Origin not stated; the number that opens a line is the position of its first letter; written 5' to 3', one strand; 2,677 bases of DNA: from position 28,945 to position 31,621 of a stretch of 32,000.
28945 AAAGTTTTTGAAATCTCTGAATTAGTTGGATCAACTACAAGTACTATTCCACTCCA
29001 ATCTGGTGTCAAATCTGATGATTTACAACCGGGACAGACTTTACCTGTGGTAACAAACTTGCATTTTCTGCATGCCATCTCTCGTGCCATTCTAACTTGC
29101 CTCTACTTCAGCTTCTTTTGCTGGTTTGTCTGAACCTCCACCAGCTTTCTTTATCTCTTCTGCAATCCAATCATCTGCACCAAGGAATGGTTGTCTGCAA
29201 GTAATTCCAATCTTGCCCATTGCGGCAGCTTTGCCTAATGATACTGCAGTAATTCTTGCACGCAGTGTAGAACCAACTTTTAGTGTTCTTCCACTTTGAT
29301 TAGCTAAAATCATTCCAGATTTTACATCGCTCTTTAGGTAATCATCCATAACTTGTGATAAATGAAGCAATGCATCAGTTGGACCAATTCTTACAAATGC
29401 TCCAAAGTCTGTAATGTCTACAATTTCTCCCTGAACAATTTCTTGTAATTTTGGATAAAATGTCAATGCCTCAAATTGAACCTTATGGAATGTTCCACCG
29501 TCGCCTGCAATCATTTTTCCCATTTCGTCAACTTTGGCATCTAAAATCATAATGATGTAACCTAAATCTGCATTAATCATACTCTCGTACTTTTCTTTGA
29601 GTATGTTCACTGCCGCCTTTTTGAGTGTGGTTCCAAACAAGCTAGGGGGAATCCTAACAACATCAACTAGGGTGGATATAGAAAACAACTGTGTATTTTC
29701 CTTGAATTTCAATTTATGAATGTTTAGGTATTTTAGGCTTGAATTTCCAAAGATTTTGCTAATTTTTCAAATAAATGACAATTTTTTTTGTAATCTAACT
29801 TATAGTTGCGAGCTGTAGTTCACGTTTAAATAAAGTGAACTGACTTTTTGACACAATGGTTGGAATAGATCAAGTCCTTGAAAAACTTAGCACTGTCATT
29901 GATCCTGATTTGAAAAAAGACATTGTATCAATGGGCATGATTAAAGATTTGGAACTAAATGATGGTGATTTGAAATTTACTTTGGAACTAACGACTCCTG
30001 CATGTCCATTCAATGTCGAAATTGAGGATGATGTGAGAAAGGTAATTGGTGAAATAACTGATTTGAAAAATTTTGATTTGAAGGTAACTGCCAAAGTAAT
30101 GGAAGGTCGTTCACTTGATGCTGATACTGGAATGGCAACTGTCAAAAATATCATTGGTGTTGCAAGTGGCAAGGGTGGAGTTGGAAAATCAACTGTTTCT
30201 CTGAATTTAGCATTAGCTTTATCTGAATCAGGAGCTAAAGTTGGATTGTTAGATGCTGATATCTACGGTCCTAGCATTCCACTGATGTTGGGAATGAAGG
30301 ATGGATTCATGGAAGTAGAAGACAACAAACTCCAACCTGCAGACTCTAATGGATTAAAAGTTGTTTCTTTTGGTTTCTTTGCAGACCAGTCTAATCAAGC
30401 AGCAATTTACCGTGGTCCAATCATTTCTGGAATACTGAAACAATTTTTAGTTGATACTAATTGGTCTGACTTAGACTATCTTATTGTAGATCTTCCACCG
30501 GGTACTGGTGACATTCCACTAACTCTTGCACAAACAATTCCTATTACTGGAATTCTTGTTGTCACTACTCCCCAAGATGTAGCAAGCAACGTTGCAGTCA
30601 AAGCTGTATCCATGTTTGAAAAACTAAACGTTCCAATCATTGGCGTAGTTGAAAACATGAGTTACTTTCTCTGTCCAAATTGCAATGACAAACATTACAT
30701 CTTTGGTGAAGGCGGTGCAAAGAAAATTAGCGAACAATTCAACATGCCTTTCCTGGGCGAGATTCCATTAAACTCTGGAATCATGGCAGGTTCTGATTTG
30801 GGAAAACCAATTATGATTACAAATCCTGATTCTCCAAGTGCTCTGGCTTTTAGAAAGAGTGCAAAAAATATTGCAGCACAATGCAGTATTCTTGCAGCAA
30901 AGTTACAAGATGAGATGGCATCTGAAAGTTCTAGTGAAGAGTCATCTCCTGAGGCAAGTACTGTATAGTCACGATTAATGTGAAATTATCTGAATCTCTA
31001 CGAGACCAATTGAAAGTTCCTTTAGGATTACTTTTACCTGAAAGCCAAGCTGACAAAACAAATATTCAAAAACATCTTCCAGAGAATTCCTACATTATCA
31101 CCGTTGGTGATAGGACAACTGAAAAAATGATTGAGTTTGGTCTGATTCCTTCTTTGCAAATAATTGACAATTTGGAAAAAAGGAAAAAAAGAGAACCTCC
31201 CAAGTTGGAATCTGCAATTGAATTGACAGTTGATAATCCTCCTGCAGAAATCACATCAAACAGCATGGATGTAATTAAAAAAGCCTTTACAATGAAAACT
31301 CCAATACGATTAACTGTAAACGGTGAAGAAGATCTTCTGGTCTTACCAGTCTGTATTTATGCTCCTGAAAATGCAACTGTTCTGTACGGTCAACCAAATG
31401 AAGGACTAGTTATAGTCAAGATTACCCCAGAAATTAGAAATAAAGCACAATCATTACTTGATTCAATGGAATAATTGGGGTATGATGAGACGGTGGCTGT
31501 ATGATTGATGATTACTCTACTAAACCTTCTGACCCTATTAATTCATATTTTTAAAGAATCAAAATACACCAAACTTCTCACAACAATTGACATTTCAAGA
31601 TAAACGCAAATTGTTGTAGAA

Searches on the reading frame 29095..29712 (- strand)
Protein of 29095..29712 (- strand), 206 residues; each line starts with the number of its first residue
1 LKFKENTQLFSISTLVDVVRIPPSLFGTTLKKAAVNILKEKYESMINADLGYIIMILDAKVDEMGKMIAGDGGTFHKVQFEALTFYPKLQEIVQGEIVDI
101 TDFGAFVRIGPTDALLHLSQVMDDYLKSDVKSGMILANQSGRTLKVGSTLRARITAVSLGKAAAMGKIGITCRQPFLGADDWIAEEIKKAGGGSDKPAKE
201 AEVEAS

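Call 52: search_protein_families(library=pfam, proteins=[window:29095-29712:-], max_evalue=0.01)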
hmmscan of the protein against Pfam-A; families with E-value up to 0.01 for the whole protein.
window:29095-29712:- (206 aa): 2 families
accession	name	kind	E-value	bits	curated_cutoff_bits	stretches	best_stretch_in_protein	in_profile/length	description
PF03876.22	SHS2_Rpb7-N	-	1.3e-15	57.7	24.8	1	17-72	2-57/57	SHS2 domain found in N terminus of Rpb7p/Rpc25p/MJ0397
PF00575.29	S1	-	8.9e-14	52.1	22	1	87-162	2-67/74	S1 RNA binding domain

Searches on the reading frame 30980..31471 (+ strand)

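Call 52: search_protein_families(library=pfam, proteins=[window:30980-31471:+], max_evalue=0.01)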
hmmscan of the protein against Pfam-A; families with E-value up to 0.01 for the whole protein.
window:30980-31471:+ (164 aa): 1 family
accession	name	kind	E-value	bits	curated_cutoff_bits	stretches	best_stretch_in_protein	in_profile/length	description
PF04019.17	DUF359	-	1.2e-36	125.6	25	1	46-164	1-126/126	Protein of unknown function (DUF359)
